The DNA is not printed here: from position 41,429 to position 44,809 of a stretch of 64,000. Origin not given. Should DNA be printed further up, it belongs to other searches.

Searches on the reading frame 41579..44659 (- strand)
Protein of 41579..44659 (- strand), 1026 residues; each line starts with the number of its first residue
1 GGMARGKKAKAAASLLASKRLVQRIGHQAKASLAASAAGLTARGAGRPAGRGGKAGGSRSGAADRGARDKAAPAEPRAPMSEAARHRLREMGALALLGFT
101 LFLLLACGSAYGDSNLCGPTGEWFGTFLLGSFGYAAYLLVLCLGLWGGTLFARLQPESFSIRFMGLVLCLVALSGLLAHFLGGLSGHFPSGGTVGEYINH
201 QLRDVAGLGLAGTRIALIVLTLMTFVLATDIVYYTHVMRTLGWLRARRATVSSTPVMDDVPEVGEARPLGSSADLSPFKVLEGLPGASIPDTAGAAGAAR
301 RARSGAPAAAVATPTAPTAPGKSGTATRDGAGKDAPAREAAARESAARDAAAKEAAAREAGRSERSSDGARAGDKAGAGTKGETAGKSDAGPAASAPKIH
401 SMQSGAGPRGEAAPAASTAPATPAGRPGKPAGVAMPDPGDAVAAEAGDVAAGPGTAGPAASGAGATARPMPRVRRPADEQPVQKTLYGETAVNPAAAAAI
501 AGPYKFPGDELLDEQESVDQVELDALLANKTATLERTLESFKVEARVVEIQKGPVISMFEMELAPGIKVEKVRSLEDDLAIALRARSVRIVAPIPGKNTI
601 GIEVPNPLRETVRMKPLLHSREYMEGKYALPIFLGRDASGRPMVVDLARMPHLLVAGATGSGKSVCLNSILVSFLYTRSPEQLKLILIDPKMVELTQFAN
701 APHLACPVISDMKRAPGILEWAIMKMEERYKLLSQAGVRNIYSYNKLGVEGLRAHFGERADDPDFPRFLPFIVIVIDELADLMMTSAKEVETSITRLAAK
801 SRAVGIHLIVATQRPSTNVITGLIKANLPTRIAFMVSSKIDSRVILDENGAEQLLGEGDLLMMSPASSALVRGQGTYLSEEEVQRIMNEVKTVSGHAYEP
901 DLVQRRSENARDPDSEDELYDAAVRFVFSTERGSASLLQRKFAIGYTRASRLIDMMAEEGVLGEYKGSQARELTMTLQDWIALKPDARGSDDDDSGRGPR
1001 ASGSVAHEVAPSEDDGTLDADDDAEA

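Call 65: search_protein_families(library=pfam, proteins=[window:41579-44659:-], max_evalue=0.001)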
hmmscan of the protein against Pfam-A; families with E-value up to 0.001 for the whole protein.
window:41579-44659:- (1026 aa): 5 families
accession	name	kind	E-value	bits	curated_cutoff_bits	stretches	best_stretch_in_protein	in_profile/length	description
PF01580.24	FtsK_SpoIIIE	-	4e-58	196.9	24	1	616-816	4-220/221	FtsK/SpoIIIE family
PF17854.6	FtsK_alpha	-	1.6e-31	108.9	22.9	1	506-606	1-101/101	FtsK alpha domain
PF09397.16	FtsK_gamma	-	1.2e-22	79.8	30.6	1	915-975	2-62/63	Ftsk gamma domain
PF13491.11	FtsK_4TM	-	1e-12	48.5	23.1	1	88-235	4-165/171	4TM region of DNA translocase FtsK/SpoIIIE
PF20703.3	nSTAND1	-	0.00014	22.1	27.1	1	632-809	15-156/379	Novel STAND NTPase 1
